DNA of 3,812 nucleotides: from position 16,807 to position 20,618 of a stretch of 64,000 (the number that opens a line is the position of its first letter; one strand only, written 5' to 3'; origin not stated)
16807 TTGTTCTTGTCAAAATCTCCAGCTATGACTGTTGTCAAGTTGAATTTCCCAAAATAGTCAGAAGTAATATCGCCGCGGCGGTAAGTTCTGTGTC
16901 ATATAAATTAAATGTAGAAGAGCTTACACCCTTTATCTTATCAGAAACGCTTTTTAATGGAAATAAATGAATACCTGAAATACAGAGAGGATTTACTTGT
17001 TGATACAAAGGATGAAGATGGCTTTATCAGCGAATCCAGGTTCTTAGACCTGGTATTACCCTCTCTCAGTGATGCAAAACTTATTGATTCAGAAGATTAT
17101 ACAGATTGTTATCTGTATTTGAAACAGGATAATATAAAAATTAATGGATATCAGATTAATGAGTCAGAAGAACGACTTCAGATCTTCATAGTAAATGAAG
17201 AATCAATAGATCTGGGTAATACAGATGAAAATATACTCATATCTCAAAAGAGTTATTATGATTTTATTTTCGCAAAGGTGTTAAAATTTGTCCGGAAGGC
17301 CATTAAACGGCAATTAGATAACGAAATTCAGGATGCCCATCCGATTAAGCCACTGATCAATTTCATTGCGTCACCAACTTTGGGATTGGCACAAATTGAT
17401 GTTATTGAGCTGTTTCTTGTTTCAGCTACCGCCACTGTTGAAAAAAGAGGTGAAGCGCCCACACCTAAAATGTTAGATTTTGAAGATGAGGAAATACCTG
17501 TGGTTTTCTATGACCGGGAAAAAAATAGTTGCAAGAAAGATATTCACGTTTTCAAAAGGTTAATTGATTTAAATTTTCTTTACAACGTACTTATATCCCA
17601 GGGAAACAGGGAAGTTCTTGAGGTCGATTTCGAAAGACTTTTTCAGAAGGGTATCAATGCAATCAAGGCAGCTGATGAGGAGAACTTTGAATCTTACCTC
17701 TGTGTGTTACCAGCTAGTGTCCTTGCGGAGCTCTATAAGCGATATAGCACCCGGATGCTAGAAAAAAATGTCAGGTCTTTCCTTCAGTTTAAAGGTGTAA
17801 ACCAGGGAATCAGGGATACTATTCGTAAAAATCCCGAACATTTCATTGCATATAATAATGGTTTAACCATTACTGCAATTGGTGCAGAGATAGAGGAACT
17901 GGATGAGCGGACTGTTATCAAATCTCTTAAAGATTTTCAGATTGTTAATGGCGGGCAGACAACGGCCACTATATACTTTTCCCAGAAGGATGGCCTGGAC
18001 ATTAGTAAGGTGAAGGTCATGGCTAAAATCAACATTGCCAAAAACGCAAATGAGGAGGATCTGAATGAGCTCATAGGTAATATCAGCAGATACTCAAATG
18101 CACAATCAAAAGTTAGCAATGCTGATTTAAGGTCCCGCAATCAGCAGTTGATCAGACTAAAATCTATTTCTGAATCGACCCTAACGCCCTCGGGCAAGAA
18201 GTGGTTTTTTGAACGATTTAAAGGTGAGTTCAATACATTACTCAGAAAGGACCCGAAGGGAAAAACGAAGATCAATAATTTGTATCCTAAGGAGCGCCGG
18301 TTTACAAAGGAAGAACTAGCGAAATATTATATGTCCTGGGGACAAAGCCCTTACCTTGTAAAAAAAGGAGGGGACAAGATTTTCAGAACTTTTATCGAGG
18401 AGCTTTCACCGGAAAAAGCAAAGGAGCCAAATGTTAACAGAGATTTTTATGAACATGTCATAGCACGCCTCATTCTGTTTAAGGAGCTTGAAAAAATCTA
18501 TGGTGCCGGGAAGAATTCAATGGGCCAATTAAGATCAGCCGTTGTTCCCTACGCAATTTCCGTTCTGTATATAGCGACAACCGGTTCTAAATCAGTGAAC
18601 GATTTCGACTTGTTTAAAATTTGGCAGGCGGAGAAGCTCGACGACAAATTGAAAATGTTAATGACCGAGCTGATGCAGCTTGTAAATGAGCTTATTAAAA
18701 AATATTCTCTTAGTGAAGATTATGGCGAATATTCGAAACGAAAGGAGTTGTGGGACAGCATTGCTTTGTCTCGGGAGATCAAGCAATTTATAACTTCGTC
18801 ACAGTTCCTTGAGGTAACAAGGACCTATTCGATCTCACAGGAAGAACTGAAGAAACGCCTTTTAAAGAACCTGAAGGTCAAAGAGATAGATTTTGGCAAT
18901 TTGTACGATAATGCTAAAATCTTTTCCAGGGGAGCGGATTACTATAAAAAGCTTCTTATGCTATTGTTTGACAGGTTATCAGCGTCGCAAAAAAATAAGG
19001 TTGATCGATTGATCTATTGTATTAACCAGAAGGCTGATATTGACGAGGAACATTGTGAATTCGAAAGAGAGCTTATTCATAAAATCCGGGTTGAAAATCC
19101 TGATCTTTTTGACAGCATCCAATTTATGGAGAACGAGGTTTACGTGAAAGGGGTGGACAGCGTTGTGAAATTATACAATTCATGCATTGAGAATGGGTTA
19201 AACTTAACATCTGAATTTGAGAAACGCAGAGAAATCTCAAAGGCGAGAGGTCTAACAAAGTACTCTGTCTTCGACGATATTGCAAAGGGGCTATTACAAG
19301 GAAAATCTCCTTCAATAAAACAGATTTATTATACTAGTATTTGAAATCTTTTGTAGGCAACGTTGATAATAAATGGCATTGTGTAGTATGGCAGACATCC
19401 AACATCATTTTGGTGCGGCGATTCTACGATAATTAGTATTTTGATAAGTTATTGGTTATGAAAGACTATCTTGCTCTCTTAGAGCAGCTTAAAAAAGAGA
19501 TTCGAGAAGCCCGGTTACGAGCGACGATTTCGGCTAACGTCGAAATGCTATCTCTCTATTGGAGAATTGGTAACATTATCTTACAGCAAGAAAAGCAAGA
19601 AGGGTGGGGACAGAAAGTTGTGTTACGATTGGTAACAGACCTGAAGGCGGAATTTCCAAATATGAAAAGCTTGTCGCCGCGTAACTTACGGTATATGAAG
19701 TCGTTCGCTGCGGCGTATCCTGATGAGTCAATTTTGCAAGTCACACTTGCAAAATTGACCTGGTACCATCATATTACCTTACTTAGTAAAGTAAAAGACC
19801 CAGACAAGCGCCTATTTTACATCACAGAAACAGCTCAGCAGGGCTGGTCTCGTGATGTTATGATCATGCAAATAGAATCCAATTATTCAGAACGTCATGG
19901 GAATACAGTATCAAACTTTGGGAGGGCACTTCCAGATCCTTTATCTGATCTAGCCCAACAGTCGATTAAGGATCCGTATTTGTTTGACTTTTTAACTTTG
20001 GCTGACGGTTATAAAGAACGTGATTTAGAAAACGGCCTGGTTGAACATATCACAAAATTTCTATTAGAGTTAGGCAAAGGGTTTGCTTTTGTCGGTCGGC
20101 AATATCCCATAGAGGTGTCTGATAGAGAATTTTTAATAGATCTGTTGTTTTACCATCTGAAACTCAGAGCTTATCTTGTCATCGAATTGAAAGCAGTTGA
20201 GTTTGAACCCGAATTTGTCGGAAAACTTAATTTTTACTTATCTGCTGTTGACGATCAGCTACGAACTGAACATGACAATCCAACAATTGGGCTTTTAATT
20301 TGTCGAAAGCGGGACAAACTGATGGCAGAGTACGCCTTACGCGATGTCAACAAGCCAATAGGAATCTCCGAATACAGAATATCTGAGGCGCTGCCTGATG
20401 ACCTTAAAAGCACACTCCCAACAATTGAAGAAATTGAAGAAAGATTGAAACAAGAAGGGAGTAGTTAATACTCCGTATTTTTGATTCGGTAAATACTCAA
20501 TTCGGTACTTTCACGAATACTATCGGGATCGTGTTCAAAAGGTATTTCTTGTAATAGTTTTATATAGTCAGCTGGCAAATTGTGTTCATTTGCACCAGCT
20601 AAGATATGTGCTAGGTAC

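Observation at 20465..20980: Gamma-glutamylcyclotransferase-like gene placed as a fifth gene of a type II CBASS operon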

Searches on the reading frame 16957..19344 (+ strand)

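Call 3: search_protein_families(library=pfam, proteins=[window:16957-19344:+], max_evalue=0.01)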
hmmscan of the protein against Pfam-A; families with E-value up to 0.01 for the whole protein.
window:16957-19344:+ (795 aa): 2 families
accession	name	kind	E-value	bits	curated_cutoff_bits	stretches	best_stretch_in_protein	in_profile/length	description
PF10592.14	AIPR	-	2.8e-76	257.6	25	1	268-582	1-306/308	AIPR protein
PF22879.1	AIPR_N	-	1.8e-10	41.4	28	1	29-160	1-124/151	Abortive infection phage resistance protein N-terminal domain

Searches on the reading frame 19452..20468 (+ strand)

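Call 3: search_protein_families(library=pfam, proteins=[window:19452-20468:+], max_evalue=0.01)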
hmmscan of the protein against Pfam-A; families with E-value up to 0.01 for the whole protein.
window:19452-20468:+ (338 aa): 2 families
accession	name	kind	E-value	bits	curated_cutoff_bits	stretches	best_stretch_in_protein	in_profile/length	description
PF06250.17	YhcG_C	-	1.1e-65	220.7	32.5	1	169-323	1-157/157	YhcG PDDEXK nuclease domain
PF17761.7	DUF1016_N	-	1.7e-40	138.7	32.8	1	13-148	2-137/137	DUF1016 N-terminal domain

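Call 4: search_protein_families(library=padloc, proteins=[window:19452-20468:+], max_evalue=0.01)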
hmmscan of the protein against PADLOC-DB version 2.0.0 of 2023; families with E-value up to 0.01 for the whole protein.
window:19452-20468:+ (338 aa): 31 families (the best 25 are shown)
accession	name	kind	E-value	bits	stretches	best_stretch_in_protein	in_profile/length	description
PDLC04795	PDC-S02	-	3.1e-147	488.4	1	4-335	22-353/357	-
PDLC04831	PDC-S02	-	2e-145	482.6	1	3-335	8-340/346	-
PDLC04810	PDC-S02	-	6.9e-140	464.3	1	3-334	8-352/355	-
PDLC04803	PDC-S02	-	6.8e-100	332.2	1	71-333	7-264/269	-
PDLC04807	PDC-S02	-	1.3e-85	285.7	1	5-332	12-346/351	-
PDLC04826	PDC-S02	-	1.9e-83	277.4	1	4-212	9-217/222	-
PDLC04813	PDC-S02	-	3.7e-77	256.1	1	167-334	3-170/175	-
PDLC04822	PDC-S02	-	1.1e-67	226.7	1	8-288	12-288/294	-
PDLC04811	PDC-S02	-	4.5e-61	203.7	1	3-163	9-169/172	-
PDLC04804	PDC-S02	-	8e-60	200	1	6-184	11-190/203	-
PDLC04798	PDC-S02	-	1.2e-50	170.6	1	169-334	48-215/222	-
PDLC04820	PDC-S02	-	1.2e-49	167.2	1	8-309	28-303/332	-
PDLC04827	PDC-S02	-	1.4e-48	163.6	1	4-224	8-231/234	-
PDLC01464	PD_DExK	-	1.3e-44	149.6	2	107-245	3-126/126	"CAS-I,CAS-II,CAS-III,CAS-IV,CAS-V,CAS-VI; associated"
PDLC04800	PDC-S02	-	2.8e-42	142.1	1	4-121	9-126/129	-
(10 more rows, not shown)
